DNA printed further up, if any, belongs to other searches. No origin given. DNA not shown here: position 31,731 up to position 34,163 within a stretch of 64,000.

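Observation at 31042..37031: Unusual six-gene cluster: QueG-like FeS protein, B12-radical-SAM with a PqqD/RRE domain, U32-like protein, and a NapG/NapH/FMN-bind electron module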

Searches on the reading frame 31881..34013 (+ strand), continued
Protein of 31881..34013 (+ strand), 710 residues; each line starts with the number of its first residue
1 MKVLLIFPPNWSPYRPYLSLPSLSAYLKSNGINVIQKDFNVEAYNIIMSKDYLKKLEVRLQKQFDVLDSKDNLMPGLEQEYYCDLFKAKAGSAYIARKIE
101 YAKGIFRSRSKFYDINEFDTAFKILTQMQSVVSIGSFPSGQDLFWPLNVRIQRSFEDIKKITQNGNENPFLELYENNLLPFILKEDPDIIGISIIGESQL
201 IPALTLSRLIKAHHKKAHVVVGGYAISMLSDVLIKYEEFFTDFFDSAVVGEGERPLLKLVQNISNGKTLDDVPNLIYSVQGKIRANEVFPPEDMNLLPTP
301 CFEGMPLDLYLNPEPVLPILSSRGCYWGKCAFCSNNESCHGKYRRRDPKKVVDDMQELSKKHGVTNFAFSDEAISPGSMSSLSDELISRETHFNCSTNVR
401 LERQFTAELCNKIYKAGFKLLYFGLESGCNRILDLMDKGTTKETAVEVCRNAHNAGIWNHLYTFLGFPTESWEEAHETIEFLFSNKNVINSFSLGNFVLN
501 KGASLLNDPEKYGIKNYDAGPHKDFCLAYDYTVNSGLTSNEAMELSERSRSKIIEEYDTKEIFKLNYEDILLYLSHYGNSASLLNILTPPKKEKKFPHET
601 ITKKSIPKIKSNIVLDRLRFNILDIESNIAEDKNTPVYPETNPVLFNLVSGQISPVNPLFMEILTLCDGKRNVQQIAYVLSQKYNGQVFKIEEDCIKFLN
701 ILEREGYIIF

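Call 12: find_encoding_contigs(protein=P0023, flank=10000, max_places=1)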
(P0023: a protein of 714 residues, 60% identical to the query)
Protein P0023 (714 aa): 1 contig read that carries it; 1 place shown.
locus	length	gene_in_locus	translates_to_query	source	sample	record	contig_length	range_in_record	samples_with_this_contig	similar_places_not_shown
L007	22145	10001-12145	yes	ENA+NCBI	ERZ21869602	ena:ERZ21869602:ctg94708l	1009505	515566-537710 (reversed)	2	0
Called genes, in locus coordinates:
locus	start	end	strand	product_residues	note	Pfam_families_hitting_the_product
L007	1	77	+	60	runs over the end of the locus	-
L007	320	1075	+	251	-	-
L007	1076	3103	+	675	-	PF02730:AFOR_N, PF01314:AFOR_C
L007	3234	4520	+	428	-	PF02310:B12-binding, PF04055:Radical_SAM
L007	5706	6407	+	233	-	PF13187:Fer4_9 (faint), PF13237:Fer4_10 (weak), PF13247:Fer4_11, PF14697:Fer4_21 (weak), PF12838:Fer4_7 (weak), PF12797:Fer4_2 (weak), PF00037:Fer4, PF12837:Fer4_6 (weak)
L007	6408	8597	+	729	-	PF02730:AFOR_N, PF01314:AFOR_C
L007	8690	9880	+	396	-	PF01136:Peptidase_U32 (weak)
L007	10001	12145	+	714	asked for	PF02310:B12-binding, PF04055:Radical_SAM, PF05402:PqqD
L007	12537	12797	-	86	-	-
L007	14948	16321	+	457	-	PF01523:PmbA_TldD_1st, PF19290:PmbA_TldD_2nd, PF19289:PmbA_TldD_3rd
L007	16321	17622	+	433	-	PF01523:PmbA_TldD_1st, PF19289:PmbA_TldD_3rd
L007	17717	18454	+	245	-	PF09754:PAC2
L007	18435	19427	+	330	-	PF00514:Arm (faint), PF03130:HEAT_PBS (faint), PF13513:HEAT_EZ (faint), PF02985:HEAT (faint), PF13646:HEAT_2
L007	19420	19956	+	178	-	PF13302:Acetyltransf_3, PF13523:Acetyltransf_8 (weak), PF00583:Acetyltransf_1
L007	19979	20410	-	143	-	PF01575:MaoC_dehydratas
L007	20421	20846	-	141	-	PF13452:FAS1_DH_region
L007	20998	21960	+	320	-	PF00005:ABC_tran, PF13304:AAA_21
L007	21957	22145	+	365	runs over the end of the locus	PF03379:CcmB (faint), PF12679:ABC2_membrane_2, PF12698:ABC2_membrane_3, PF01061:ABC2_membrane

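Call 13: find_encoding_contigs(protein=P0001, flank=10000, max_places=2)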
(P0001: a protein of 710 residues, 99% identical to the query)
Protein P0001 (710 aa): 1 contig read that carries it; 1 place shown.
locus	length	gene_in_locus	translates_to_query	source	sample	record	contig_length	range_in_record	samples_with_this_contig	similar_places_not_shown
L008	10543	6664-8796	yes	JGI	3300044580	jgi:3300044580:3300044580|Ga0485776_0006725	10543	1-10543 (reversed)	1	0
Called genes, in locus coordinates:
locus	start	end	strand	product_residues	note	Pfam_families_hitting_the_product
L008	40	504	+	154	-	PF00072:Response_reg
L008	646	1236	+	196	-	-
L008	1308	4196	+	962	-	PF00384:Molybdopterin, PF01568:Molydop_binding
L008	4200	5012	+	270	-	PF13247:Fer4_11, PF12838:Fer4_7 (weak), PF13620:CarboxypepD_reg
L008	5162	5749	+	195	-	-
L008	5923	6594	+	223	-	-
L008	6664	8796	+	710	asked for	PF02310:B12-binding (weak), PF04055:Radical_SAM, PF05402:PqqD (weak)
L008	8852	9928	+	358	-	PF01136:Peptidase_U32 (weak)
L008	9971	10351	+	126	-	PF00037:Fer4 (faint)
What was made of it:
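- Checked: A 99%-identical copy of the whole arrangement exists in a JGI metagenome (L008, call 13).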

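Call 15: find_related_loci(query=A1, collection=genome_contigs, flank=10000)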
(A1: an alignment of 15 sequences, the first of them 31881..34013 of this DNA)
Query A1 (710 aa) in genome_contigs; peptide patterns used: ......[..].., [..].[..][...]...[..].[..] (x = any residue, [..] = any of these).
599 stretches matched a pattern (row limit reached: there are more); 548 encode a relative of the query (tblastn E <= 1e-3); the best 80 are kept; 80 distinct loci.
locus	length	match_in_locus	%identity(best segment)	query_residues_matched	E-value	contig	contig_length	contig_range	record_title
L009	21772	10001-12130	65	1-710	0e+0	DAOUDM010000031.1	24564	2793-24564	MAG TPA_asm: Dehalococcoidales bacterium isolate M54_197 135256, whole genome shotgun sequence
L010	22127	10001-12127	62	1-709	0e+0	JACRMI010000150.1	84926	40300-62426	MAG: Chloroflexi bacterium isolate NC_groundwater_1903_Pr3_S2p5_53_18 SR2-18-S2p5_coassembly_scaffold_264027, whole geno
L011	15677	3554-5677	62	1-708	0e+0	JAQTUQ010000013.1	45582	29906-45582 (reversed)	MAG: Dehalococcoidales bacterium isolate STB_68 NODE_1652_length_45582_cov_4.194302_Sandtown_B, whole genome shotgun seq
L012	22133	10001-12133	46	1-709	0e+0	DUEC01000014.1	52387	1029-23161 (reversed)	MAG TPA_asm: Dehalococcoidia bacterium isolate A328 Contig14, whole genome shotgun sequence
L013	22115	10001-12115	45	1-708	0e+0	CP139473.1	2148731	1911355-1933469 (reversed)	MAG: Dehalogenimonas sp. isolate XYDCF chromosome, complete genome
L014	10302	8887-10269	59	1-461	0e+0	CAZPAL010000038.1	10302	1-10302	MAG TPA_asm: uncultured Dehalococcoidales bacterium isolate binchicken_co220_100 genome assembly, contig: NODE_4277_leng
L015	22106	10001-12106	43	1-699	0e+0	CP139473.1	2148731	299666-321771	MAG: Dehalogenimonas sp. isolate XYDCF chromosome, complete genome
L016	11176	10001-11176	68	11-402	4e-178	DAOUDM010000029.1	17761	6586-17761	MAG TPA_asm: Dehalococcoidales bacterium isolate M54_197 128875, whole genome shotgun sequence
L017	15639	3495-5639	44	1-710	0e+0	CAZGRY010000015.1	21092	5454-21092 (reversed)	MAG TPA_asm: uncultured Dehalogenimonas sp. isolate SRP272421_co1_53 genome assembly, contig: NODE_6593_length_21092_cov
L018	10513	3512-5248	40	1-578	4e-132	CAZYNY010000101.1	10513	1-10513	MAG TPA_asm: uncultured Nitrospirota bacterium isolate binchicken_co213_54 genome assembly, contig: NODE_12338_length_10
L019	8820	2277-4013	39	1-578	5e-129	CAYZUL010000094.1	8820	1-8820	MAG TPA_asm: uncultured Nitrospirota bacterium isolate SRP090828_co2_53 genome assembly, contig: NODE_2902_length_8820_c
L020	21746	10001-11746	39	1-581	2e-127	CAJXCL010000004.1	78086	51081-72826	MAG TPA_asm: uncultured Nitrospirae bacterium isolate ERR599099_bin.62_MetaBAT_v2.12.1_MAG genome assembly, contig: NODE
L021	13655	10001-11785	36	1-595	4e-125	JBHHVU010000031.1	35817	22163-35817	MAG: Nitrospinaceae bacterium isolate S.4.sp1_bin.35 NODE_292_length_35817_cov_8.838012, whole genome shotgun sequence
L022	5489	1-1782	37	1-595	6e-126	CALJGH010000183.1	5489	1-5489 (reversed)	MAG: uncultured Nitrospinaceae bacterium isolate S2_Bin_METABAT__100_sub_1_1 genome assembly, contig: c_000003357838, wh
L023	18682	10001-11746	37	1-581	4e-124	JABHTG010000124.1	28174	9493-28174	MAG: Nitrospina sp. isolate SI039_bin56 k141_2102143, whole genome shotgun sequence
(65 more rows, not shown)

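Call 24: search_protein_families(library=pfam, proteins=[L009:7537-8901:+, L009:8969-9706:+, L009:12573-13202:-, L009:13195-14892:-, L012:7434-9242:-, L012:12867-13991:-, L013:9306-9932:+, L013:12140-13273:-, L013:7800-9221:+, L012:12277-12870:-], max_evalue=0.001)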
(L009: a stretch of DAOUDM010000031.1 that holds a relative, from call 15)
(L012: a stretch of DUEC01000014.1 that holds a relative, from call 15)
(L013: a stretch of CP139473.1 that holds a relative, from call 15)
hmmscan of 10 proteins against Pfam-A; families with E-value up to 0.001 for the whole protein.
L009:7537-8901:+ (454 aa): 2 families
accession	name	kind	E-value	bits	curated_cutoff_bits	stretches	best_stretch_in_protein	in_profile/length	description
PF03129.25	HGTP_anticodon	-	8.8e-21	74.3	21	1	345-434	1-93/94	Anticodon binding domain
PF00587.30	tRNA-synt_2b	-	7e-15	56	29.3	1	139-318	5-176/179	tRNA synthetase class II core domain (G, H, P, S and T)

L009:8969-9706:+ (245 aa): 1 family
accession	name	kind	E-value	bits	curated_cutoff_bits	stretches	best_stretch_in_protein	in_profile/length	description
PF01939.22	NucS_C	-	5.9e-11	42.9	24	1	119-214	2-90/124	Endonuclease NucS C-terminal domain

L009:12573-13202:- (209 aa): 8 families
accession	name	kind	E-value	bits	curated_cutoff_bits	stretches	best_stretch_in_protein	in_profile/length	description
PF13510.11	Fer2_4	-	4.6e-19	68.7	22.8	1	3-75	3-79/82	2Fe-2S iron-sulfur cluster binding domain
PF00111.32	Fer2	-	4.4e-09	36.6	21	1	9-76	4-72/77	2Fe-2S iron-sulfur cluster binding domain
PF10588.14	NADH-G_4Fe-4S_3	-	6.5e-09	35.6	27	1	87-123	4-40/40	NADH-ubiquinone oxidoreductase-G iron-sulfur binding region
PF12838.12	Fer4_7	-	3.6e-07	31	27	1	149-203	1-52/52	4Fe-4S dicluster domain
PF00037.32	Fer4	-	7.5e-07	29.1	21.1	2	185-204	4-23/24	4Fe-4S binding domain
PF14697.11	Fer4_21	-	1.1e-05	25.9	35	1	146-201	4-53/59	4Fe-4S dicluster domain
PF12837.12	Fer4_6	-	6.1e-05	23.2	25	0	185-204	5-24/24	4Fe-4S binding domain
PF22117.2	Fer4_Nqo3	-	0.00033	21.2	27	1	141-204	2-66/67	NADH-quinone oxidoreductase subunit 3, ferredoxin-like domain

L009:13195-14892:- (565 aa): 3 families
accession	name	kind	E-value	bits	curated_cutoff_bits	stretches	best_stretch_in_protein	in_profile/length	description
PF01512.22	Complex1_51K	-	2.3e-47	161.1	31.2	1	177-348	1-149/150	Nuo51 FMN-binding domain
PF10589.14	NADH_4Fe-4S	-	4.1e-29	100.7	23.5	1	459-543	1-85/85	NADH-ubiquinone oxidoreductase-F iron-sulfur binding region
PF10531.15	SLBB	-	1.9e-07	31.2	27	1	372-420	2-53/55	SLBB domain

L012:7434-9242:- (602 aa): 2 families
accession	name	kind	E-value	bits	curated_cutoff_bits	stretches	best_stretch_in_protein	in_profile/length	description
PF01314.23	AFOR_C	-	3.2e-86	290.3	27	1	221-591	3-385/385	Aldehyde ferredoxin oxidoreductase, domains 2 & 3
PF02730.20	AFOR_N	-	4.3e-75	252.3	29.8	1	7-205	1-198/199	Aldehyde ferredoxin oxidoreductase, N-terminal domain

L012:12867-13991:- (374 aa): 0 families

L013:9306-9932:+ (208 aa): 1 family
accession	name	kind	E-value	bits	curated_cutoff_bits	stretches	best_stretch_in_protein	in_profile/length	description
PF03351.22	DOMON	-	6.3e-21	75.3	32.7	1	66-188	3-124/124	DOMON domain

L013:12140-13273:- (377 aa): 4 families
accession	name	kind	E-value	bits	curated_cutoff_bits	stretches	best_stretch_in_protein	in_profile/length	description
PF07478.18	Dala_Dala_lig_C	-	4.1e-28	98.7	24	1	127-319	17-204/204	D-ala D-ala ligase C-terminus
PF13535.11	ATP-grasp_4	-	5e-07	29.9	27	1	137-202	2-77/160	ATP-grasp domain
PF08443.16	RimK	-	0.00038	20.6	21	0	103-188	2-84/188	RimK-like ATP-grasp domain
PF02655.19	ATP-grasp_3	-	0.00045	20.8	23.2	0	103-289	2-155/160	ATP-grasp domain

L013:7800-9221:+ (473 aa): 3 families
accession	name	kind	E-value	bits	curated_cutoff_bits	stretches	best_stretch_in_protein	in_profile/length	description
PF13486.11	Dehalogenase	-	3.8e-46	158.1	24.3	1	48-326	2-306/306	Reductive dehalogenase subunit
PF13484.11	Fer4_16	-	2.7e-07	31.7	30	1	340-410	2-66/66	4Fe-4S double cluster binding domain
PF12838.12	Fer4_7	-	0.00069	20.5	27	1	340-410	2-51/52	4Fe-4S dicluster domain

L012:12277-12870:- (197 aa): 0 families

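Call 25: search_protein_families(library=pfam, proteins=[L015:7656-8903:-, L015:9279-9977:+, L015:12164-12832:+, L015:12793-14622:+, L017:450-2015:+, L017:2157-3482:+, L017:5688-7088:+, L014:7935-8747:+, L010:9246-9980:+, L010:13616-14245:+], max_evalue=0.001)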
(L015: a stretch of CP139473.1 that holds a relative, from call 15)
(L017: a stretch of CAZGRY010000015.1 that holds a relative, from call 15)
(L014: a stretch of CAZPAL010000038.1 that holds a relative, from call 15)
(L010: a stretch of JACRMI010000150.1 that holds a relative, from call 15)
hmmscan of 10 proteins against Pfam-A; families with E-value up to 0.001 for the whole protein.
L015:7656-8903:- (415 aa): 0 families

L015:9279-9977:+ (232 aa): 2 families
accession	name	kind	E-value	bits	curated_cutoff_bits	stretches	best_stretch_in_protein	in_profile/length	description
PF00072.30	Response_reg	-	3.9e-26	91.9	30.2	1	3-113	1-110/111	Response regulator receiver domain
PF00486.34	Trans_reg_C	-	9.2e-15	54.9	26.2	1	152-223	6-77/77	Transcriptional regulatory protein, C terminal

L015:12164-12832:+ (222 aa): 1 family
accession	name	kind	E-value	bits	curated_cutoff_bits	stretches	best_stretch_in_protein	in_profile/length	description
PF01902.24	Diphthami_syn_2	-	1.5e-40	139.5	23.2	1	4-217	3-216/219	Diphthamide synthase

L015:12793-14622:+ (609 aa): 2 families
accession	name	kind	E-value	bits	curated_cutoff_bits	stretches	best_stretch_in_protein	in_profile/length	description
PF02867.20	Ribonuc_red_lgC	-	2.3e-112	376.7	23.9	1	111-582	1-523/523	Ribonucleotide reductase, barrel domain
PF00317.26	Ribonuc_red_lgN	-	2e-17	63.4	28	1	32-105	4-73/77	Ribonucleotide reductase, all-alpha domain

L017:450-2015:+ (521 aa): 1 family
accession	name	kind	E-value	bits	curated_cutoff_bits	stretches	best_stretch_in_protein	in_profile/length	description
PF13486.11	Dehalogenase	-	7.8e-88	295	24.3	1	49-358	1-306/306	Reductive dehalogenase subunit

L017:2157-3482:+ (441 aa): 2 families
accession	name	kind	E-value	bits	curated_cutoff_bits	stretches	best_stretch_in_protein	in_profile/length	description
PF04055.27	Radical_SAM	-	4.6e-15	56.6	29.5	1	4-139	2-148/166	Radical SAM superfamily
PF13353.11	Fer4_12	-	6e-07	30.3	22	1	5-90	11-97/137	4Fe-4S single cluster domain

L017:5688-7088:+ (466 aa): 2 families
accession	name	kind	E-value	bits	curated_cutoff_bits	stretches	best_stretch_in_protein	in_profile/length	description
PF04055.27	Radical_SAM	-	3.3e-12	47.3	29.5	1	208-347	24-166/166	Radical SAM superfamily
PF02310.24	B12-binding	-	1.2e-08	35.3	32.1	1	28-126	18-120/121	B12 binding domain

L014:7935-8747:+ (270 aa): 0 families

L010:9246-9980:+ (244 aa): 0 families

L010:13616-14245:+ (209 aa): 1 family
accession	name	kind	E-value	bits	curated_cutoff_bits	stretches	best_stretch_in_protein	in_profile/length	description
PF02663.19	FmdE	-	1.2e-27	97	22.9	1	16-101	2-85/133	FmdE, Molybdenum formylmethanofuran dehydrogenase operon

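Call 26: find_related_loci(query=A1, collection=metagenome_contigs, flank=10000)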
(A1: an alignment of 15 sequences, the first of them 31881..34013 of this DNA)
Query A1 (710 aa) in metagenome_contigs; peptide patterns used: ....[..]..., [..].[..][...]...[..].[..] (x = any residue, [..] = any of these).
600 stretches matched a pattern (row limit reached: there are more); 533 encode a relative of the query (tblastn E <= 1e-3); the best 80 are kept; 80 distinct loci.
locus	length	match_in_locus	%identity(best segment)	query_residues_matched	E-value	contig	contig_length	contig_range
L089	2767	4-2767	66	1-710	0e+0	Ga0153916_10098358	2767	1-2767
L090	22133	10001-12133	52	1-710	0e+0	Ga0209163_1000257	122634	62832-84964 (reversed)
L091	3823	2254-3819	64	1-522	0e+0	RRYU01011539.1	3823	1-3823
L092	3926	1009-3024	45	1-676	0e+0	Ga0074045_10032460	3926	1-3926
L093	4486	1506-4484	38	1-591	6e-129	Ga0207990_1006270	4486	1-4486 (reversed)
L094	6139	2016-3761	38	1-581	6e-127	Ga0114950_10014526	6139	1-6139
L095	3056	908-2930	37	1-595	6e-129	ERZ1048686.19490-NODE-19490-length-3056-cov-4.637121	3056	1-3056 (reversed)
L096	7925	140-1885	37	1-581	3e-121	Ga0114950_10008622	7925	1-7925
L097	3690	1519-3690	37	1-581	3e-124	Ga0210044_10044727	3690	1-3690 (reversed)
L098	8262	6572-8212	38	1-547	3e-120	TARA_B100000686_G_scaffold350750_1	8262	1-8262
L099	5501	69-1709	39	1-545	2e-119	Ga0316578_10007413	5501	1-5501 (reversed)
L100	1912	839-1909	53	1-352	2e-126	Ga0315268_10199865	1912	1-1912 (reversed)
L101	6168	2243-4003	35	1-581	4e-117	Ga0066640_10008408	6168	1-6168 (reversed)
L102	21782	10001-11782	35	1-595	4e-115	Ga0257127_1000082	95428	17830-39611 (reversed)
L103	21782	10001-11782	37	1-595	4e-115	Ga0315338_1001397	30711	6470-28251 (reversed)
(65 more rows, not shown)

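Call 28: find_encoding_contigs(protein=P0002, flank=10000, max_places=1)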
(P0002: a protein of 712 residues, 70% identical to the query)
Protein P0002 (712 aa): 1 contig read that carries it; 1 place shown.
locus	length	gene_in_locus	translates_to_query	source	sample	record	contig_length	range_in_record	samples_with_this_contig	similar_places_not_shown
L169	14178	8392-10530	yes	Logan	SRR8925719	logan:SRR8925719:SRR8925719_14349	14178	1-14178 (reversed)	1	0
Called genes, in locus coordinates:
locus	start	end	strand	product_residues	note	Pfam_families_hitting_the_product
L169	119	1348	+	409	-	PF13426:PAS_9 (weak), PF00512:HisKA, PF02518:HATPase_c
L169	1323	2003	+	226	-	PF00072:Response_reg, PF00486:Trans_reg_C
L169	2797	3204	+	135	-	-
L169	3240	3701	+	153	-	PF00072:Response_reg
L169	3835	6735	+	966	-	PF21423:AhtL-like_1st, PF00384:Molybdopterin, PF01568:Molydop_binding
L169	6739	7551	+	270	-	PF12797:Fer4_2 (faint), PF13247:Fer4_11, PF12838:Fer4_7 (weak), PF13620:CarboxypepD_reg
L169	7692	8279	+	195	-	-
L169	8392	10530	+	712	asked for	PF02310:B12-binding, PF04055:Radical_SAM, PF05402:PqqD (faint)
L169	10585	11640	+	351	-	PF14358:DUF4405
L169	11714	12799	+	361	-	PF01136:Peptidase_U32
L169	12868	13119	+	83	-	-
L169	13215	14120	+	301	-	PF12801:Fer4_5 (faint)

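Call 29: find_encoding_contigs(protein=P0011, flank=10000, max_places=1)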
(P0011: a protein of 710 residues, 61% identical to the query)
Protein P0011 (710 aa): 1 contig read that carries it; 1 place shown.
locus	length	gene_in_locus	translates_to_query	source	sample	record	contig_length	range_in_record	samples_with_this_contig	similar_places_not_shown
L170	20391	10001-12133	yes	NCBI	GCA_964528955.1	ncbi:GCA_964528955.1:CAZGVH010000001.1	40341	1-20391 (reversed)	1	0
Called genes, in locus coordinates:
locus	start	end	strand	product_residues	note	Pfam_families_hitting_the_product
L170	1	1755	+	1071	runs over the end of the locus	PF23748:Beta-prop_LRRK2 (faint), PF08450:SGL (faint), PF07494:Reg_prop (weak), PF07495:Y_Y_Y, PF00512:HisKA (weak), PF02518:HATPase_c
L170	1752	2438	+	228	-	PF00072:Response_reg, PF00486:Trans_reg_C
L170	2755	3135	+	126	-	PF00072:Response_reg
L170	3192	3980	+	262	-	PF09968:DUF2202, PF00301:Rubredoxin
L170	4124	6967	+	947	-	PF21423:AhtL-like_1st, PF00384:Molybdopterin, PF01568:Molydop_binding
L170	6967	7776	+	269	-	PF00037:Fer4 (faint), PF12797:Fer4_2 (faint), PF12837:Fer4_6 (faint), PF13237:Fer4_10 (faint), PF12838:Fer4_7 (weak), PF13247:Fer4_11, PF13620:CarboxypepD_reg, PF13715:CarbopepD_reg_2 (weak), +1 more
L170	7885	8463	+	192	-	-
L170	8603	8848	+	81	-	-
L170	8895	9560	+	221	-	PF01292:Ni_hydr_CYTB (faint), PF14358:DUF4405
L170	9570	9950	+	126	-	-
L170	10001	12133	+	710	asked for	PF02310:B12-binding (faint), PF04055:Radical_SAM, PF05402:PqqD (weak)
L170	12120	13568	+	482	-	PF00877:NLPC_P60 (weak), PF18998:Flg_new_2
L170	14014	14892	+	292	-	PF02567:PhzC-PhzF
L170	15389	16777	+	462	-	PF00291:PALP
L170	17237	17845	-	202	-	PF00258:Flavodoxin_1 (weak), PF12641:Flavodoxin_3 (weak), PF12724:Flavodoxin_5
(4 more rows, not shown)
